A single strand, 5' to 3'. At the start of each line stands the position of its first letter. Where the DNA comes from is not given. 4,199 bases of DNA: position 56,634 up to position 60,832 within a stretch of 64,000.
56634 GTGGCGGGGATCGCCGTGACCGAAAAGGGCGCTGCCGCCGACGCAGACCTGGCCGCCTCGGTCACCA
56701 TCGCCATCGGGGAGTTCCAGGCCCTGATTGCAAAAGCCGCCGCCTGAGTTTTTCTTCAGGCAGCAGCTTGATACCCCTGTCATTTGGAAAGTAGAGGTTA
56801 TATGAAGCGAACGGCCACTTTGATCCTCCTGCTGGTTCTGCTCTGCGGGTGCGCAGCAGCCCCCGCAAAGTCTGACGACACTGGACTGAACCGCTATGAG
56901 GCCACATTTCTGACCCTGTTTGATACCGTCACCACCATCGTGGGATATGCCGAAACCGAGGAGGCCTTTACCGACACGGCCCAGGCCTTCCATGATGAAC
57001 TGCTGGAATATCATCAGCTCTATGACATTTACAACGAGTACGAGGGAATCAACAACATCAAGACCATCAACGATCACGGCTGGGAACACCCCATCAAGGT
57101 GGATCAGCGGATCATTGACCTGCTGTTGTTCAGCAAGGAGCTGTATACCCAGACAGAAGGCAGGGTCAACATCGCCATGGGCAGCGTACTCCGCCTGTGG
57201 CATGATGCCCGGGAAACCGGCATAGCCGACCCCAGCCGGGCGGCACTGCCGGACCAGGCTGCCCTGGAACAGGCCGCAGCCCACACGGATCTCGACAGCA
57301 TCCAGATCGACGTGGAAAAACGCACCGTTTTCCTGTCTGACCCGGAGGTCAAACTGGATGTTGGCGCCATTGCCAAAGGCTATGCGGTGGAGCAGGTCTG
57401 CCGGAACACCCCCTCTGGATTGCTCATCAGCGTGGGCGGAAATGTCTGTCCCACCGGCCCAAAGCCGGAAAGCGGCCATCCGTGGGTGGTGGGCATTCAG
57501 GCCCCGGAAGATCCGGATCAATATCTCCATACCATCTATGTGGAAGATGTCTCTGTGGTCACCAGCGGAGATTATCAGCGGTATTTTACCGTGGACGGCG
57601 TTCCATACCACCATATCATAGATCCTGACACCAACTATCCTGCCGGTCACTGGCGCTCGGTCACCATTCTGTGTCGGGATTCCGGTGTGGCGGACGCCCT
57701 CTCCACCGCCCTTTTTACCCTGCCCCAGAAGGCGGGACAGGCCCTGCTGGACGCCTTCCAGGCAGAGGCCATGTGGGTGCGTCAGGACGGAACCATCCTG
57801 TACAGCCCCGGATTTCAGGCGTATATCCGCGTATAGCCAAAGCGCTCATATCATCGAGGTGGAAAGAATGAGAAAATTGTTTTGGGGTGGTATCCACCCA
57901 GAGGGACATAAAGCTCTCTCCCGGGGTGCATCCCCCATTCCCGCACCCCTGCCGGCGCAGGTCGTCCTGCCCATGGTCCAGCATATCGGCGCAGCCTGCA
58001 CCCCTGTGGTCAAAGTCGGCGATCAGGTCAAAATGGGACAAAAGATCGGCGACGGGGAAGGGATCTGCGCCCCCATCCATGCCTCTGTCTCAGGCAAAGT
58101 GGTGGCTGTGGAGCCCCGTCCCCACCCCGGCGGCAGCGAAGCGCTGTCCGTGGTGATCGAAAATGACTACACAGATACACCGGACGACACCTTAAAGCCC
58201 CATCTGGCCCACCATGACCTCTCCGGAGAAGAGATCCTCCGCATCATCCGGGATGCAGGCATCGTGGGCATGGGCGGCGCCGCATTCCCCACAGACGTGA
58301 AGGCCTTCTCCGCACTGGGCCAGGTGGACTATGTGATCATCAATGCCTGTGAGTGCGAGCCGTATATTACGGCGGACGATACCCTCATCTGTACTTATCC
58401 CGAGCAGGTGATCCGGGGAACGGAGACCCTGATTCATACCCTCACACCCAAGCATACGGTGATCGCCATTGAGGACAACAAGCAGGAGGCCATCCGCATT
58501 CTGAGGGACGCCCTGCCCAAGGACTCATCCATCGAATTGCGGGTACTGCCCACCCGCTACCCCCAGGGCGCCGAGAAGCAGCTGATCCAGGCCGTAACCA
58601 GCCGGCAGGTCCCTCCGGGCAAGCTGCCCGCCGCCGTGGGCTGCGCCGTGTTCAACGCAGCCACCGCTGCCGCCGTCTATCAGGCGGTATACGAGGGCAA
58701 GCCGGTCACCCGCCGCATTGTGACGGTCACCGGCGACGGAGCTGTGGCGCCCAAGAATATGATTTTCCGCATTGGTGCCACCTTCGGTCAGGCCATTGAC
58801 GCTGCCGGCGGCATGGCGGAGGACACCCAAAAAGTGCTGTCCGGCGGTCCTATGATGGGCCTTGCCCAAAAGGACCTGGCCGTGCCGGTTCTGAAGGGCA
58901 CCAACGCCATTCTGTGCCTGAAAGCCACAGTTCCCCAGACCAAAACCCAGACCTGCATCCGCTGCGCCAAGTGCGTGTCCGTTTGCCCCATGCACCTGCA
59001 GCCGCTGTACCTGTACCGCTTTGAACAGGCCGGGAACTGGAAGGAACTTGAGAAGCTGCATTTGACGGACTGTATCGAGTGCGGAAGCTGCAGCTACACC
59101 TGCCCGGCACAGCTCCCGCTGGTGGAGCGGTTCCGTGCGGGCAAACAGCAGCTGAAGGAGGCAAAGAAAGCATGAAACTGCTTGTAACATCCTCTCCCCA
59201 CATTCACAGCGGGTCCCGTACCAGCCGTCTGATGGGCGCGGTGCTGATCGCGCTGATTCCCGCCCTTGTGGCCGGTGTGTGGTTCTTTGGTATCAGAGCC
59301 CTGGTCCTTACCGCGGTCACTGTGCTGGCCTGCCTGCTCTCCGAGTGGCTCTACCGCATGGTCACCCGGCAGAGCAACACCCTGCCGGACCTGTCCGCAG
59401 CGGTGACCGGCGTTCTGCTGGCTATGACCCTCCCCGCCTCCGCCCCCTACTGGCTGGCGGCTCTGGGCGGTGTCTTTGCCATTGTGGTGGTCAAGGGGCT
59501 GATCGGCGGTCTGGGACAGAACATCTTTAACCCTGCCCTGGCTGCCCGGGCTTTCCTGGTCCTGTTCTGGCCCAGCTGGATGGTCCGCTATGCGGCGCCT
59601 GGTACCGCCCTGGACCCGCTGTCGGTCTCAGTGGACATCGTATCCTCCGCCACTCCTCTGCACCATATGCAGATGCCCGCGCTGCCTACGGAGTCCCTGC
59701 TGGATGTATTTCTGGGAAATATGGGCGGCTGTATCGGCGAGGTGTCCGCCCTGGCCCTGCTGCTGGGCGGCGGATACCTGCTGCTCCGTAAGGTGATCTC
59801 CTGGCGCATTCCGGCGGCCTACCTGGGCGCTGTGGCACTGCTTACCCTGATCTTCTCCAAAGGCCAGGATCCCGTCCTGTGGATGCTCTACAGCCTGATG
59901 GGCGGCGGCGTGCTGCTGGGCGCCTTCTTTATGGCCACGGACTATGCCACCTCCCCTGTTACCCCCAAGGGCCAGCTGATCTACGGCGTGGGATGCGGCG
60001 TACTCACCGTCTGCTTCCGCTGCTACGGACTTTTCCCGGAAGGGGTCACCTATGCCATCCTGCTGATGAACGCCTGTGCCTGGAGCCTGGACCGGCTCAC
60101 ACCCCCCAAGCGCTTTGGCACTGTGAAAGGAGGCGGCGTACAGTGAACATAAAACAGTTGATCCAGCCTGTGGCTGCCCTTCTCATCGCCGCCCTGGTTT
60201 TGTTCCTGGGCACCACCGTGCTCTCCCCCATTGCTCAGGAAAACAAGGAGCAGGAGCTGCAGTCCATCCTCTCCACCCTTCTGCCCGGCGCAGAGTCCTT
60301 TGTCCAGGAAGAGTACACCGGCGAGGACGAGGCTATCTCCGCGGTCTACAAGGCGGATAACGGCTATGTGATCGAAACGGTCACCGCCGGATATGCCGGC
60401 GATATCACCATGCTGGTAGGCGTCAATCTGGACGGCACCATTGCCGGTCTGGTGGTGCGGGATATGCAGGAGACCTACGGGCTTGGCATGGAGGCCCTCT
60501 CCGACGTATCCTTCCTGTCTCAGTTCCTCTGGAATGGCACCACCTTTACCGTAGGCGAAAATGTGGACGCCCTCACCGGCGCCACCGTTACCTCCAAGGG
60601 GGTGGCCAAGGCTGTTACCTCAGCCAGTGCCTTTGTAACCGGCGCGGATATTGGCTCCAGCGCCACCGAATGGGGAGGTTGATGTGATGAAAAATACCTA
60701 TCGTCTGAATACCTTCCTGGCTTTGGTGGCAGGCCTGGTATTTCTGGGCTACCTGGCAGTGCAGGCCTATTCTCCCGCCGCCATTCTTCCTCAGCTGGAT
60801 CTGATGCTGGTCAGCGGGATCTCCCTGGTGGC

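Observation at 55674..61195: Half-Rnf operon: two-FMN-domain lipoprotein, ApbE, RnfC, RnfD and RnfG without RnfA/E/B — a possible NADH-to-extracytoplasmic-flavin (EET-like) module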

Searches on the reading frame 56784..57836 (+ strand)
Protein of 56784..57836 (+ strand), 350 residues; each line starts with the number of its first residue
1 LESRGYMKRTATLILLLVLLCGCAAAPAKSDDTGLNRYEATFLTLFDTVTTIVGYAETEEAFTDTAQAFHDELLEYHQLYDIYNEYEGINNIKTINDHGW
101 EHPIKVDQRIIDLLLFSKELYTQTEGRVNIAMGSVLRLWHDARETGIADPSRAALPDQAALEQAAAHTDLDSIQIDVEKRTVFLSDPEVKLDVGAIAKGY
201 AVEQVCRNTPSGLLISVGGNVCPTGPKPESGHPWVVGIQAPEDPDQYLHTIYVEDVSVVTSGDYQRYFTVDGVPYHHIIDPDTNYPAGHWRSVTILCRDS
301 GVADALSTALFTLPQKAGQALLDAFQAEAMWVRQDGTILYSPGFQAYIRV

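Call 3: search_protein_families(library=pfam, proteins=[window:56784-57836:+], max_evalue=0.01)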
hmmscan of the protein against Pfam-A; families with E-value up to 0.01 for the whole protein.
window:56784-57836:+ (350 aa): 1 family
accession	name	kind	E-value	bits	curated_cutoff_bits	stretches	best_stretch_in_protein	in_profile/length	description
PF02424.20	ApbE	-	7.1e-64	216.3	25.6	1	47-330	2-265/266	ApbE family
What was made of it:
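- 56802..57836 (+): ApbE/FmnB-type FAD:protein FMN transferase, lipoprotein (LLCGC). PF02424, E 7e-64 (call 3).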

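Call 8: search_protein_families(library=ncbifam, proteins=[window:56784-57836:+], max_evalue=0.1)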
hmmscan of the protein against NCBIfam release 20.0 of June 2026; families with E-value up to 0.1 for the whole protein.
window:56784-57836:+ (350 aa): 1 family
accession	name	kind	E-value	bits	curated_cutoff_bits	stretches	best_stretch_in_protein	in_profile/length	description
NF007774.0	PRK10461.1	equivalog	3.3e-27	95.3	498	1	11-348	8-346/351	FAD:protein FMN transferase ApbE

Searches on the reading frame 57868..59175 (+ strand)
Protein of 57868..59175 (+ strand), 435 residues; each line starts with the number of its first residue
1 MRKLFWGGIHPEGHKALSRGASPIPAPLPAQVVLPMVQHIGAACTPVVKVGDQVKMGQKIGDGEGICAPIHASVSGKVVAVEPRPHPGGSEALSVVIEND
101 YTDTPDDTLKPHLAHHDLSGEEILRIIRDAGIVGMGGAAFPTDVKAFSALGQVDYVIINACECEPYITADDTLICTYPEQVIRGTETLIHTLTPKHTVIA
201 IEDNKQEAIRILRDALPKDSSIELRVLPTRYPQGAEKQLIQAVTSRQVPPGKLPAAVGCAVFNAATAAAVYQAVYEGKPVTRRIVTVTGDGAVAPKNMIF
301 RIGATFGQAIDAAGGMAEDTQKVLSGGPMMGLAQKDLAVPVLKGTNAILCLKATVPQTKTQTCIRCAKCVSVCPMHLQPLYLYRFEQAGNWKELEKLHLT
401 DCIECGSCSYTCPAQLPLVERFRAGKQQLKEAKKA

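Call 3: search_protein_families(library=pfam, proteins=[window:57868-59175:+], max_evalue=0.01)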
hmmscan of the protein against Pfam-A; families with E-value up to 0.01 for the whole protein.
window:57868-59175:+ (435 aa): 17 families
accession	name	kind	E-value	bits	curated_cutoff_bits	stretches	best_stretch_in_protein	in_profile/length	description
PF01512.22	Complex1_51K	-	6.9e-48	162.8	31.2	1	127-272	1-150/150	Nuo51 FMN-binding domain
PF13375.12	RnfC_N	-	2.5e-34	117.8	25.6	1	5-100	3-99/101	RnfC Barrel sandwich hybrid domain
PF12838.12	Fer4_7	-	1.8e-08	35.2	27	1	362-415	1-51/52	4Fe-4S dicluster domain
PF10531.15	SLBB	-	6.9e-08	32.6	27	1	284-332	1-54/55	SLBB domain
PF13183.11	Fer4_8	-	1.3e-07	32.5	27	1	361-415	3-67/68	4Fe-4S dicluster domain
PF13237.11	Fer4_10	-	2.1e-07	31.2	25.5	1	359-413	5-53/53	4Fe-4S dicluster domain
PF13534.11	Fer4_17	-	1.1e-06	29.6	22.2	1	363-416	2-60/61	4Fe-4S dicluster domain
PF13187.11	Fer4_9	-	1.2e-06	28.9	27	1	363-415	2-50/52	4Fe-4S dicluster domain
PF12797.12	Fer4_2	-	1.7e-06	28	24.5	1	359-374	6-21/22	4Fe-4S binding domain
PF14697.11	Fer4_21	-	2.3e-06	28.1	35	1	344-375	22-53/59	4Fe-4S dicluster domain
PF00037.32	Fer4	-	3.6e-06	27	21.1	1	362-375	7-20/24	4Fe-4S binding domain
PF12837.12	Fer4_6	-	5.7e-06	26.5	25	1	356-376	2-22/24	4Fe-4S binding domain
PF13746.11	Fer4_18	-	5.1e-05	23.9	27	0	356-377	54-75/114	4Fe-4S dicluster domain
PF12800.12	Fer4_4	-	0.00011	22.6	24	0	361-375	2-16/17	4Fe-4S binding domain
PF13370.11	Fer4_13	-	0.00021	22.4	24.5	0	361-377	4-20/58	4Fe-4S single cluster domain of Ferredoxin I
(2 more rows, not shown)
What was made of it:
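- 57868..59175 (+): RnfC: cytoplasmic NADH/FMN module with two [4Fe-4S] motifs. Complex1_51K, RnfC_N and SLBB domains (call 3).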

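Call 8: search_protein_families(library=ncbifam, proteins=[window:57868-59175:+], max_evalue=0.1)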
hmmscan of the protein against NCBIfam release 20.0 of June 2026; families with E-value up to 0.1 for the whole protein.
window:57868-59175:+ (435 aa): 59 families (the best 25 are shown)
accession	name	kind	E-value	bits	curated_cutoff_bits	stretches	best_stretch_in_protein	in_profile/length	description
TIGR01945.1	rnfC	subfamily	2.2e-153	510.9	245.95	1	5-432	4-434/435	RnfABCDGE type electron transport complex subunit C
NF003454.1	PRK05035.1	equivalog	2e-145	485.4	345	1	5-434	6-440/556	electron transport complex subunit RsxC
NF041837.1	rnfC_Methano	equivalog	6.2e-73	246.1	650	2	239-433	236-430/438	Rnf electron transport complex subunit RnfC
TIGR04481.1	PR_assoc_PrdC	equivalog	8e-61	206.1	490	1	33-367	2-321/425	proline reductase-associated electron transfer protein PrdC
NF003761.0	PRK05352.1-4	equivalog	4.7e-14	51.9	450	2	47-332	47-310/449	Na(+)-translocating NADH-quinone reductase subunit A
TIGR01959.1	nuoF_fam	equivalog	9.9e-10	37.4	558.65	1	117-216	32-134/410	NADH-quinone oxidoreductase subunit NuoF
TIGR01936.1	nqrA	equivalog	5.8e-08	32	321.05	1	41-335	38-309/446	NADH:ubiquinone reductase (Na(+)-transporting) subunit A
TIGR01971.1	NuoI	subfamily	1.6e-06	27.7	113.05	1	360-421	41-103/121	NADH-quinone oxidoreductase, chain I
NF040864.1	HgcB_ferredoxin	equivalog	2.2e-06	27.4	99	1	358-415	11-59/93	mercury methylation ferredoxin HgcB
TIGR00403.1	ndhI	equivalog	2.7e-06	27.1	302.35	1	361-415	62-117/183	NAD(P)H-quinone oxidoreductase subunit I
NF008436.0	PRK11278.1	equivalog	3.5e-06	26.2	749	1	114-216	42-148/448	NADH-quinone oxidoreductase subunit NuoF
TIGR00314.1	cdhA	equivalog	3.9e-06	25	781.3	1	360-433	398-471/784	CO dehydrogenase/acetyl-CoA synthase complex subunit alpha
NF003759.0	PRK05352.1-2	equivalog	5.3e-06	25.4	505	1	37-335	34-311/447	Na(+)-translocating NADH-quinone reductase subunit A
NF042909.1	FMH_DH_FwdF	exception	6.6e-06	25.5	375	1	358-425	254-319/336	tungsten-dependent formylmethanofuran dehydrogenase subunit FwdF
NF043039.1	HgcAB_like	equivalog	7e-06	25.9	285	1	354-415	293-347/350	HgcAB-like fusion protein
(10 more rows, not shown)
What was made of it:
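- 57868..59175 (+): TIGR01945, 511 bits (call 8).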

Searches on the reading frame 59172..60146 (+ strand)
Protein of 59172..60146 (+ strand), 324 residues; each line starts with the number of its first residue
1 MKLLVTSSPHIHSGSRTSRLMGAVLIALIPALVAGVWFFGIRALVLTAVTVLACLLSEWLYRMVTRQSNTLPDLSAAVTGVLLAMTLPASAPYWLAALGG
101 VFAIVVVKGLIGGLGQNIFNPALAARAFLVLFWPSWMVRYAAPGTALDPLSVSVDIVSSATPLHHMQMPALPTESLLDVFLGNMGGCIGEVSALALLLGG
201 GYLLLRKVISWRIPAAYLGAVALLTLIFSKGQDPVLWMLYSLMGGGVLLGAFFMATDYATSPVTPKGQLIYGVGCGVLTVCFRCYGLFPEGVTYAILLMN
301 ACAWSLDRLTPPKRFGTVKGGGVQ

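Call 3: search_protein_families(library=pfam, proteins=[window:59172-60146:+], max_evalue=0.01)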
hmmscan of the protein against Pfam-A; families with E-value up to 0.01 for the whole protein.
window:59172-60146:+ (324 aa): 1 family
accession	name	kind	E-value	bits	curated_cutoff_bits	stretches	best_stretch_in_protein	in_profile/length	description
PF03116.20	NQR2_RnfD_RnfE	-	2.8e-113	378.6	27.7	1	5-316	2-296/296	NQR2, RnfD, RnfE family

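Call 8: search_protein_families(library=ncbifam, proteins=[window:59172-60146:+], max_evalue=0.1)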
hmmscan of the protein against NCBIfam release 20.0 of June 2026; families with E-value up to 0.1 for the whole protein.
window:59172-60146:+ (324 aa): 6 families
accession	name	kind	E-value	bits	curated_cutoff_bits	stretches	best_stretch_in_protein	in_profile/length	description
TIGR01946.1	rnfD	subfamily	4e-94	315.6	207.05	1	8-316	1-326/327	RnfABCDGE type electron transport complex subunit D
NF002011.0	PRK00816.1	equivalog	1.8e-67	227.9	415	2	2-144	2-146/352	electron transport complex subunit RsxD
NF041838.1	rnfD_Methano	equivalog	3.3e-59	200.6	400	2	164-315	135-285/285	Rnf electron transport complex subunit RnfD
NF003756.0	PRK05349.1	equivalog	9.8e-55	186.1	414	2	47-308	125-390/406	NADH:ubiquinone reductase (Na(+)-transporting) subunit B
TIGR01937.1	nqrB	equivalog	1.3e-50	172.6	349.9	2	76-309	151-404/413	NADH:ubiquinone reductase (Na(+)-transporting) subunit B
NF002181.0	PRK01024.1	equivalog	6.9e-36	124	792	3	175-309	345-493/503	Na(+)-transporting NADH-quinone reductase subunit B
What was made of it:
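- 59172..60146 (+): RnfD: membrane flavoprotein; flavinylation motif DIVSSAT at 59634-59654. PF03116, E 3e-113; TIGR01946, 316 bits (calls 3, 8).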

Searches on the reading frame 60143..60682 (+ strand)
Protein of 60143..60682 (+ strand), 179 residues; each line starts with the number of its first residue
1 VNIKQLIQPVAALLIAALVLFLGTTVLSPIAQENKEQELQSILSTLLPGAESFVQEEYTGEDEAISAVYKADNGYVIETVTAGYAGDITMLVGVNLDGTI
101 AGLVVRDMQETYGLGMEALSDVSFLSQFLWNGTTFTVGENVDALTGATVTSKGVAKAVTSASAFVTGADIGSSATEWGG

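Call 3: search_protein_families(library=pfam, proteins=[window:60143-60682:+], max_evalue=0.01)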
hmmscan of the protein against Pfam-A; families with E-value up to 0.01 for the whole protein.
window:60143-60682:+ (179 aa): 1 family
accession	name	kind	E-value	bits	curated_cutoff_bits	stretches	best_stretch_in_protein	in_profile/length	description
PF04205.19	FMN_bind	-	1.1e-16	61.6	22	1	83-161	1-75/77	FMN-binding domain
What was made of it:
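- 60143..60682 (+): RnfG: membrane-anchored extracytoplasmic FMN_bind protein with two flavinylation motifs. FMN_bind, E 1e-16 (call 3).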

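Call 8: search_protein_families(library=ncbifam, proteins=[window:60143-60682:+], max_evalue=0.1)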
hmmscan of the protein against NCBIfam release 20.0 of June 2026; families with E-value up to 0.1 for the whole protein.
window:60143-60682:+ (179 aa): 11 families
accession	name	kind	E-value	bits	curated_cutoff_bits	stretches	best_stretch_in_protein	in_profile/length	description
TIGR01947.1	rnfG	subfamily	5.2e-17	62.5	102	1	11-165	7-185/187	RnfABCDGE type electron transport complex subunit G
NF045876.1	RnfG_DVU2794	exception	4.1e-15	55.8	205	1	74-163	84-177/190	RnfABCDGE type electron transport complex subunit G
NF041840.1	rnfG_Methano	equivalog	7.6e-11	41.9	230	1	13-160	19-179/189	Rnf electron transport complex subunit RnfG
NF002519.0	PRK01908.1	equivalog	1.5e-09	37.8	178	1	71-166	87-193/209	electron transport complex subunit RsxG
NF003750.0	PRK05346.2-1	equivalog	0.0012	18.4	352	1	72-160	110-213/225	Na(+)-translocating NADH-quinone reductase subunit C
NF046105.1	TransRegNosR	equivalog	0.0029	16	1000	1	31-165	9-157/680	transcriptional regulator NosR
NF003746.0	PRK05346.1-1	equivalog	0.0031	16.7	337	0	139-157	221-239/264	Na(+)-translocating NADH-quinone reductase subunit C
NF003747.0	PRK05346.1-2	equivalog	0.0033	16.7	336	0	140-158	217-235/260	Na(+)-translocating NADH-quinone reductase subunit C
TIGR01938.1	nqrC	equivalog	0.0035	17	144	1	139-158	219-238/251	NADH:ubiquinone reductase (Na(+)-transporting) subunit C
NF003749.0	PRK05346.1-5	equivalog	0.0043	16.4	255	1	139-158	219-238/261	Na(+)-translocating NADH-quinone reductase subunit C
NF003753.0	PRK05346.2-4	equivalog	0.013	14.8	329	0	139-158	213-232/249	Na(+)-translocating NADH-quinone reductase subunit C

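Call 85: search_solved_structures(query=window:60143-60682:+, max_evalue=0.01, show_alignments=4)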
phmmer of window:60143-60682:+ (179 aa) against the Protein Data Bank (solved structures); distinct sequences matched with E-value up to 0.01: 4.
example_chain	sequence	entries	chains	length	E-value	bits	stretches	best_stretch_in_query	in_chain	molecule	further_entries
7zc6_G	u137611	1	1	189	3.7e-12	49.9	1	13-164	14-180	RnfG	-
9eri_G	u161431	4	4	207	4.1e-08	36.8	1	74-159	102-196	Na(+)-translocating ferredoxin:NAD(+) oxidoreductase complex subunit G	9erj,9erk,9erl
8ahx_G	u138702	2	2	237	0.0012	22.2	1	10-164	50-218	Ion-translocating oxidoreductase complex subunit G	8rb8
8rb9_G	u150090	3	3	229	0.0014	22.1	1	10-161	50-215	Ion-translocating oxidoreductase complex subunit G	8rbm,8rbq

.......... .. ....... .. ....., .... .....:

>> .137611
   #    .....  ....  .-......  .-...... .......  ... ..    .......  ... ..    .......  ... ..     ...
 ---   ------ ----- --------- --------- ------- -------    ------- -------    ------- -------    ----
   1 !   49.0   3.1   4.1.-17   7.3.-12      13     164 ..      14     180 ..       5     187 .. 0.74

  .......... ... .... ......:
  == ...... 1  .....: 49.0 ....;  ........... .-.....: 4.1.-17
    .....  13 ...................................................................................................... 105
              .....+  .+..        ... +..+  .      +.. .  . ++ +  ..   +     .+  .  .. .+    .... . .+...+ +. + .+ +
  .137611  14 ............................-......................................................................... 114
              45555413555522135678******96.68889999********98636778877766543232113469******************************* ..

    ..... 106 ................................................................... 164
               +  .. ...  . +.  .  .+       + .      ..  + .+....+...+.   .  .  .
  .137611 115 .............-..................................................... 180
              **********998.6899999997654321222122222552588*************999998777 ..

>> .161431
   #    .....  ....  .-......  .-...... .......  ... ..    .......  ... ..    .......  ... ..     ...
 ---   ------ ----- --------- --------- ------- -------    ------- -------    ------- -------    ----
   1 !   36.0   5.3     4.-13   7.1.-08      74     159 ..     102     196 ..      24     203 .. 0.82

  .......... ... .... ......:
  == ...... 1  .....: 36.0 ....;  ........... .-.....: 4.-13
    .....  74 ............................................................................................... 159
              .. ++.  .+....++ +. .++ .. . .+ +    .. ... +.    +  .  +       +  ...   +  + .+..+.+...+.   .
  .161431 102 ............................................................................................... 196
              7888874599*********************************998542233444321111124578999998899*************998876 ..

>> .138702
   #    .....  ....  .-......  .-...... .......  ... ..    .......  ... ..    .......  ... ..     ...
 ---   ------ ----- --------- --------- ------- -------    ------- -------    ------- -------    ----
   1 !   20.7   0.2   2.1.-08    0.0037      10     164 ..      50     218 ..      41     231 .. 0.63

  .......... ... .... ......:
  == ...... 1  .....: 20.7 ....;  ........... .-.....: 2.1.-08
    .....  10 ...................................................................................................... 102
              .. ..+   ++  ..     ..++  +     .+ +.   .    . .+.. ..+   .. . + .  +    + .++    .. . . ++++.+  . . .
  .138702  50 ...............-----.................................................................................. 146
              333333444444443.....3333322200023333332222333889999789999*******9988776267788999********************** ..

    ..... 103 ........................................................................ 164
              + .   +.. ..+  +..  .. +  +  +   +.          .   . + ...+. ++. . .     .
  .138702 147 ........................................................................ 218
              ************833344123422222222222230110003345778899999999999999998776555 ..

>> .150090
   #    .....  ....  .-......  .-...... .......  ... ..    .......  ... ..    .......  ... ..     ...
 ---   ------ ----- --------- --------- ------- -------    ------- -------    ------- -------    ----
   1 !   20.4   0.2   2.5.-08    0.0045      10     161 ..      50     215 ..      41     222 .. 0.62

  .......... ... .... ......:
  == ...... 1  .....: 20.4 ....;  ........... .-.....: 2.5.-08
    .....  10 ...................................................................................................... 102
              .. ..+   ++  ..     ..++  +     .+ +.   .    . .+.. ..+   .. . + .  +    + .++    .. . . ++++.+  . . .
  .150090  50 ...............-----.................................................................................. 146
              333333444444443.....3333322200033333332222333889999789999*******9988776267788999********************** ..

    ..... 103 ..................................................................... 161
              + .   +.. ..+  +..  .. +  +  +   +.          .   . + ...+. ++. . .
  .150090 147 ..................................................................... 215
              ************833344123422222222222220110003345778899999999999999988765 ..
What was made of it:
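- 60647..60667 (+): Second, canonical flavinylation motif D169-I-G-S-S-A-T175 on the RnfG C-terminal tail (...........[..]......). It lies beyond the region that aligns with solved RnfG chains (call 85).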
